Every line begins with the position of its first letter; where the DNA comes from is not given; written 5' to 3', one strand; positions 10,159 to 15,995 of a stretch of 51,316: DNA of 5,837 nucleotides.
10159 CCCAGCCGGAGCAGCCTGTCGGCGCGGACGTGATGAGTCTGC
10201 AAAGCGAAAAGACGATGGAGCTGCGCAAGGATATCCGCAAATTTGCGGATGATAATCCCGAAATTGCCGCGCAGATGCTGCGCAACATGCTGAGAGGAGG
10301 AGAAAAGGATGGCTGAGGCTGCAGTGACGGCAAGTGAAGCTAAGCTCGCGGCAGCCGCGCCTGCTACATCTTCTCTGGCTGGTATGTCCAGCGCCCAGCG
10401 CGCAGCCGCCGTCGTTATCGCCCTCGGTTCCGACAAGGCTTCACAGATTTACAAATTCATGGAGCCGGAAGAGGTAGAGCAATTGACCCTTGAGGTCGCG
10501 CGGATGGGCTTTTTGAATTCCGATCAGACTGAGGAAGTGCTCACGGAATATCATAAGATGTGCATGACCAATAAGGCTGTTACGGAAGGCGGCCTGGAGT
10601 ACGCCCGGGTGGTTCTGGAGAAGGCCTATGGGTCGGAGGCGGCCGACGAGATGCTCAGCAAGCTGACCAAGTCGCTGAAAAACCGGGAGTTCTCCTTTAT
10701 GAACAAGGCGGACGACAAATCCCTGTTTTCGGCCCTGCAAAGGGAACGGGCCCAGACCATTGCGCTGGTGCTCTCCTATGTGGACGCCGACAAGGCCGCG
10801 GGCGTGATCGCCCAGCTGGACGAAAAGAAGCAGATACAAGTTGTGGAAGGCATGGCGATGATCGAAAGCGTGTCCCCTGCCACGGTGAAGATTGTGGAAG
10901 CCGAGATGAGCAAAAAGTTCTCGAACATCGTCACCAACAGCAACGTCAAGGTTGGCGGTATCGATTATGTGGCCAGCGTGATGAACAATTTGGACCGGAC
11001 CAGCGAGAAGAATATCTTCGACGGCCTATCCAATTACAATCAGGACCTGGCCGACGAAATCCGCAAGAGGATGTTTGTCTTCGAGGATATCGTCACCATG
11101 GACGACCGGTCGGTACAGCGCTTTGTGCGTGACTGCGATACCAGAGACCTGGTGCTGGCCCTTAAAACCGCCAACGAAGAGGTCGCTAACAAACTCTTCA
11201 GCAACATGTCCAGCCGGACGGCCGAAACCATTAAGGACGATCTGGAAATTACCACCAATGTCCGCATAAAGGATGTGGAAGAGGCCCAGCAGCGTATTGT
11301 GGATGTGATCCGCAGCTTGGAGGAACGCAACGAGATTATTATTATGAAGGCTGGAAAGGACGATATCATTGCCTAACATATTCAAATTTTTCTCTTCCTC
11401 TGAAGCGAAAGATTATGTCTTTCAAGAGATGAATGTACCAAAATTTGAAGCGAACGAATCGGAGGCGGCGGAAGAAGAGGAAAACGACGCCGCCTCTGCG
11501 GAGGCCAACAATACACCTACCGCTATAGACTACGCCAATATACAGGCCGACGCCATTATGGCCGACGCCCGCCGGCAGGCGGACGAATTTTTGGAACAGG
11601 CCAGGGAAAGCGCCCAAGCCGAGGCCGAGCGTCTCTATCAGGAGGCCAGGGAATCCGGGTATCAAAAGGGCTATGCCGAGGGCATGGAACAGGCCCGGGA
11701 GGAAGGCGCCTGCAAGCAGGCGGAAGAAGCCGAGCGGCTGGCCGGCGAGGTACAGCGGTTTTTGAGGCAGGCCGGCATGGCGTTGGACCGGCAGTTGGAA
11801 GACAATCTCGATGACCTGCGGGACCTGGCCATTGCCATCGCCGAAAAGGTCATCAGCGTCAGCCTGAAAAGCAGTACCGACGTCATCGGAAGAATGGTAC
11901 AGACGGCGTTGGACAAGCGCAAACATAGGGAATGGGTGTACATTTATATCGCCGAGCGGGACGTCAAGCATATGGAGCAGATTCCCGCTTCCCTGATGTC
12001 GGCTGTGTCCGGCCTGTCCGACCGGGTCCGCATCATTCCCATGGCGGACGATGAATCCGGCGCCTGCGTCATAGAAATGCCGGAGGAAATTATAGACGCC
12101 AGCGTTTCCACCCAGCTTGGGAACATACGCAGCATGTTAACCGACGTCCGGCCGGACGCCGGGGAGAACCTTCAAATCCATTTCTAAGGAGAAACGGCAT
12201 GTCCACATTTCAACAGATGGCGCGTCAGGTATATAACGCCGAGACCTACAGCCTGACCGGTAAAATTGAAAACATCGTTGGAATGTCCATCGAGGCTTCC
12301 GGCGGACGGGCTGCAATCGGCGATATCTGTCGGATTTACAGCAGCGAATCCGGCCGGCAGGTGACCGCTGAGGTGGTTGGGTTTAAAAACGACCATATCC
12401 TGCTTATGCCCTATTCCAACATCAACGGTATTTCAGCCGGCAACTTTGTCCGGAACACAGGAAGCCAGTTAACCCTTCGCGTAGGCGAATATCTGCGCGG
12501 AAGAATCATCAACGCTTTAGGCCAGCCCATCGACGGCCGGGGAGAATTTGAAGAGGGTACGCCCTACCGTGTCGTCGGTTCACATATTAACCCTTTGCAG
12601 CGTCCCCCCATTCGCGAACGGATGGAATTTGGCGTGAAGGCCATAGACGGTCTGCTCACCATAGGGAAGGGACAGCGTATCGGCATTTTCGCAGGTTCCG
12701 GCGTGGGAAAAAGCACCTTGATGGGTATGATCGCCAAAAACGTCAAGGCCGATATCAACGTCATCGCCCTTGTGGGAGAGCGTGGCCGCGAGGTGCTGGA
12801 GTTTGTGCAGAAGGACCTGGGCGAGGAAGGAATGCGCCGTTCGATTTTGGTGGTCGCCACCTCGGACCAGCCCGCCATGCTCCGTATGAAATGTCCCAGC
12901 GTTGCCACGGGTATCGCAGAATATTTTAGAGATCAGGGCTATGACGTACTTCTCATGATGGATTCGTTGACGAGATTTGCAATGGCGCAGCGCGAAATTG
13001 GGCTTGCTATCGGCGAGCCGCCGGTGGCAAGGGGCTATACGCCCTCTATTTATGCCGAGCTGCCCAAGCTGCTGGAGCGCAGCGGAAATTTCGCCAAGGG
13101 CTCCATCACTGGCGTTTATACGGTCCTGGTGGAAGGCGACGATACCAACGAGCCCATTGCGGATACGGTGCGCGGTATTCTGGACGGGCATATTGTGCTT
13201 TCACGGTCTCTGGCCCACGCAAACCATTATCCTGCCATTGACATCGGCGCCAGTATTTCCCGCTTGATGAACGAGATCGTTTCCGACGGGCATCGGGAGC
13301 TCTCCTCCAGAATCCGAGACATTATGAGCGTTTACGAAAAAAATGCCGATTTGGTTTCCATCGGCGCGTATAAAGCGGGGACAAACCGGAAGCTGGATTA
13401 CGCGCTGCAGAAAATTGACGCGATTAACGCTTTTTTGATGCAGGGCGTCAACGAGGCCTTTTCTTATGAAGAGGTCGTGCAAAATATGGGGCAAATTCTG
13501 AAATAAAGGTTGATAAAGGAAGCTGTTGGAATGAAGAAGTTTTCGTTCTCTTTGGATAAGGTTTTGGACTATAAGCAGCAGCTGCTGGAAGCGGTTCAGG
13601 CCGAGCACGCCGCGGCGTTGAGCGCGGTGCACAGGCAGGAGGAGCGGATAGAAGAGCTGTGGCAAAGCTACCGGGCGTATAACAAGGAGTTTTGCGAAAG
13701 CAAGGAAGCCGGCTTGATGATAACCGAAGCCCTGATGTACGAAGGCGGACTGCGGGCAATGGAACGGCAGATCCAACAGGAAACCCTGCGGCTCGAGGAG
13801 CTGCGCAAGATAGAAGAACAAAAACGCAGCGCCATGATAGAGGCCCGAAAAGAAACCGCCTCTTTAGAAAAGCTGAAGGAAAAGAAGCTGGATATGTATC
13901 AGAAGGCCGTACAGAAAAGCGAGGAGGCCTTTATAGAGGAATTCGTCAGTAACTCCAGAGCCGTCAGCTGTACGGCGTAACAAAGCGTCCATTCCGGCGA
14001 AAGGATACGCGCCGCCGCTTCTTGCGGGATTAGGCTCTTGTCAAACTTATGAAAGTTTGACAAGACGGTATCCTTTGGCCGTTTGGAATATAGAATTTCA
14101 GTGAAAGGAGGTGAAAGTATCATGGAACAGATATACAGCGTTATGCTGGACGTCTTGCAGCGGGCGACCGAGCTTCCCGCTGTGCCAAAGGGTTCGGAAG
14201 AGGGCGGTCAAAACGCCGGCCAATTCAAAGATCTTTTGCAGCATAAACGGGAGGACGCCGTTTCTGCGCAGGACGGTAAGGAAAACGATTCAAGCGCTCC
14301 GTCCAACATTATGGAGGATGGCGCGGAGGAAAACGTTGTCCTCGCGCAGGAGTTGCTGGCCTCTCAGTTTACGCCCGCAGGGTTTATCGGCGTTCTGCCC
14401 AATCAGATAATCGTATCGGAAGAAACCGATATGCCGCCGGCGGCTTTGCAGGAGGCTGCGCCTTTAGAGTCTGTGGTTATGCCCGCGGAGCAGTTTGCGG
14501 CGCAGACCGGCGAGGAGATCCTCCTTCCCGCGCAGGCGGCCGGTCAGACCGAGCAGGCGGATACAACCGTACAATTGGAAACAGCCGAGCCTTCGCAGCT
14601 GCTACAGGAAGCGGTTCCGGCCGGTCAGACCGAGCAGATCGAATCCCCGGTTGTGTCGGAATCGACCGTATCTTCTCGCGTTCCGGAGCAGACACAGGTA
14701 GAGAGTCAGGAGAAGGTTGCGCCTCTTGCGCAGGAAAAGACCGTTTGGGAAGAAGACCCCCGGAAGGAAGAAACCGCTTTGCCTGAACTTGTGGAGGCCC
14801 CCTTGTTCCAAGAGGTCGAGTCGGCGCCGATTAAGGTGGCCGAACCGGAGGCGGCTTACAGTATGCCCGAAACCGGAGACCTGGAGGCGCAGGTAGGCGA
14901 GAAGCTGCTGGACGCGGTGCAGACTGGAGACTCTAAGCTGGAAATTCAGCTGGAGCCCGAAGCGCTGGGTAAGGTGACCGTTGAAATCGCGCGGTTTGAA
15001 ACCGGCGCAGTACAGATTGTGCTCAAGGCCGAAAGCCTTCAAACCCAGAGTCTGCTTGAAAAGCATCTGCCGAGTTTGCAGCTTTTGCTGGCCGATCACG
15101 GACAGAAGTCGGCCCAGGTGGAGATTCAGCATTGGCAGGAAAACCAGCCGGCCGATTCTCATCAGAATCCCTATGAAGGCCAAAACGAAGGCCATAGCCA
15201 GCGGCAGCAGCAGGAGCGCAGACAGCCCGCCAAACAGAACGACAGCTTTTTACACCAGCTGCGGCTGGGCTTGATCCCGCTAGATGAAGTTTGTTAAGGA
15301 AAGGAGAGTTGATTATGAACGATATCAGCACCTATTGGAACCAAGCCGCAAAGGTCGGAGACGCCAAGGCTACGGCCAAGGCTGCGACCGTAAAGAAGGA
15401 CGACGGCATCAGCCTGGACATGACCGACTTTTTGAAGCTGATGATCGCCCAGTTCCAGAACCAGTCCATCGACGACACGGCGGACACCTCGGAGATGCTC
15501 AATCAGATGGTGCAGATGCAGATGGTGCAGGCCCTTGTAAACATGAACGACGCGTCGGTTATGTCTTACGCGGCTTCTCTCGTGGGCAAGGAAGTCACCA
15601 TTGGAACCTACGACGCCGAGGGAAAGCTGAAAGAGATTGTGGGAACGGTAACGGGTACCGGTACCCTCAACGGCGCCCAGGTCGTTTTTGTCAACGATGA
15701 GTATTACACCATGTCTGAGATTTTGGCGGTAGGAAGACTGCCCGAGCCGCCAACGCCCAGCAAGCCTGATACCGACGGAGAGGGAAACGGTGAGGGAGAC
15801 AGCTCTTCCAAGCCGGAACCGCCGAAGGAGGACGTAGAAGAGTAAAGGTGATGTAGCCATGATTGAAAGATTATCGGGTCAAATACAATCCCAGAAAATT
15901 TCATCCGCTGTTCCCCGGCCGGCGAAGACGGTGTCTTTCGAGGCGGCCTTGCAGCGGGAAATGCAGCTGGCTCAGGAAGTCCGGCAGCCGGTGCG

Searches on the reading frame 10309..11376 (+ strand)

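Call 51: search_protein_families(library=pfam, proteins=[window:10309-11376:+], max_evalue=0.001)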
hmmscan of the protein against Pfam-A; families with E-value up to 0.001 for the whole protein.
window:10309-11376:+ (355 aa): 4 families
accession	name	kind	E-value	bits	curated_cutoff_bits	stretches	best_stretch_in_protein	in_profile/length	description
PF01706.21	FliG_C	-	2.2e-38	131.3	23.3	1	239-345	2-108/108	FliG C-terminal domain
PF14842.11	FliG_N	-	8.8e-37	126.3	25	2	26-128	2-104/104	FliG N-terminal domain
PF14841.11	FliG_M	-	8.6e-24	84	25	1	137-210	2-75/76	FliG middle domain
PF03448.22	MgtE_N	-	2.1e-06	28.6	25.9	0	135-183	17-62/102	MgtE intracellular N domain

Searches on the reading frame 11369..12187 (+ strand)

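Call 51: search_protein_families(library=pfam, proteins=[window:11369-12187:+], max_evalue=0.001)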
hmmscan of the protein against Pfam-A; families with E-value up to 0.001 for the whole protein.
window:11369-12187:+ (272 aa): 1 family
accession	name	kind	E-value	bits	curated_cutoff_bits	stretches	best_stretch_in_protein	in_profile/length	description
PF02108.21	FliH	-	2.2e-08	34.5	24.1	1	128-251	7-126/128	Flagellar assembly protein FliH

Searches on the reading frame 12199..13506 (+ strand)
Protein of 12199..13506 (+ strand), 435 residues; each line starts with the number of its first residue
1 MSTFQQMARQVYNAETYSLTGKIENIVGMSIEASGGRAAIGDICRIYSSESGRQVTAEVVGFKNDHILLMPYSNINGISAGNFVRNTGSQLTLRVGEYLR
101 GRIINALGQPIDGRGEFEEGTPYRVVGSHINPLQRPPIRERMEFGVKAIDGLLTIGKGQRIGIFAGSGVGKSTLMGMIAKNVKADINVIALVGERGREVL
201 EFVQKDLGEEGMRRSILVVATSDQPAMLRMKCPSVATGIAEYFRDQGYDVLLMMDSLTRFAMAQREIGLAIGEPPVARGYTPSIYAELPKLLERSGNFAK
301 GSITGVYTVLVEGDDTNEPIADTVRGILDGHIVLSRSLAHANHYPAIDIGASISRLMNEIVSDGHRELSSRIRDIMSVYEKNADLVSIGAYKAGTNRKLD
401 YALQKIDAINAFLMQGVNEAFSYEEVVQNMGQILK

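Call 51: search_protein_families(library=pfam, proteins=[window:12199-13506:+], max_evalue=0.001)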
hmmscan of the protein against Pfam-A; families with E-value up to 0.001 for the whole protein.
window:12199-13506:+ (435 aa): 4 families
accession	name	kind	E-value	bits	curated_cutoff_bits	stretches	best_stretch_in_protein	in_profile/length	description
PF00006.31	ATP-synt_ab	-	8e-92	307.1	29.5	1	145-354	1-213/213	ATP synthase alpha/beta family, nucleotide-binding domain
PF18269.6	T3SS_ATPase_C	-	3.8e-25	88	22.7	1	361-431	1-71/72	T3SS EscN ATPase C-terminal domain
PF02874.29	ATP-synt_ab_N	-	3.8e-07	31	20.9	1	25-88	3-69/69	ATP synthase alpha/beta family, beta-barrel domain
PF00005.33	ABC_tran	-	0.00026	22.1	25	1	153-193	6-46/137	ABC transporter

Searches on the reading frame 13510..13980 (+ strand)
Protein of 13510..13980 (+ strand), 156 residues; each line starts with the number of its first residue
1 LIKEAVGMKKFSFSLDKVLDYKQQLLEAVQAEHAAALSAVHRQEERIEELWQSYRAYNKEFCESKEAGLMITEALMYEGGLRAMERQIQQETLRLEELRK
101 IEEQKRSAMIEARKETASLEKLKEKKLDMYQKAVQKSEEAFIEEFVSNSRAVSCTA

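Call 52: search_protein_families(library=pfam, proteins=[window:13510-13980:+], max_evalue=0.001)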
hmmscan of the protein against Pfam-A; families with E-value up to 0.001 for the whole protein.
window:13510-13980:+ (156 aa): 1 family
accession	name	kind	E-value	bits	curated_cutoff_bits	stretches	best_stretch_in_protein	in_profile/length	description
PF02050.21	FliJ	-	2.8e-10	40.9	28.4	1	31-147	5-120/123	Flagellar FliJ protein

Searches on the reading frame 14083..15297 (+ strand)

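Call 52: search_protein_families(library=pfam, proteins=[window:14083-15297:+], max_evalue=0.001)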
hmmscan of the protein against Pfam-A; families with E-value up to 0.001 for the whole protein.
window:14083-15297:+ (404 aa): 1 family
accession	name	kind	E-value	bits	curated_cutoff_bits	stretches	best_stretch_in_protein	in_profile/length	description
PF02120.21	Flg_hook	-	7.7e-12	45.3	29.8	1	276-356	5-84/85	Flagellar hook-length control protein FliK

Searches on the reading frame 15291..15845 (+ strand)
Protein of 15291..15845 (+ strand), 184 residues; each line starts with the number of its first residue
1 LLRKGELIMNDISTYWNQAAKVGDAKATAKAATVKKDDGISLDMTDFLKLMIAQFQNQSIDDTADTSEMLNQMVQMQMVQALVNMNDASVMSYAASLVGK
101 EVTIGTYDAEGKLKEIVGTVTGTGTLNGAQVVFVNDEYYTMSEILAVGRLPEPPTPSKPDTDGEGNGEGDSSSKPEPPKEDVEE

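Call 52: search_protein_families(library=pfam, proteins=[window:15291-15845:+], max_evalue=0.001)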
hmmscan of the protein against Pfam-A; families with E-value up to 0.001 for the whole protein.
window:15291-15845:+ (184 aa): 1 family
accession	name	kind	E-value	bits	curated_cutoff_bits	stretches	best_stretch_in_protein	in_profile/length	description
PF03963.19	FlgD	-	1.2e-10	41.8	27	1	23-87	7-71/75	Flagellar hook capping protein - N-terminal region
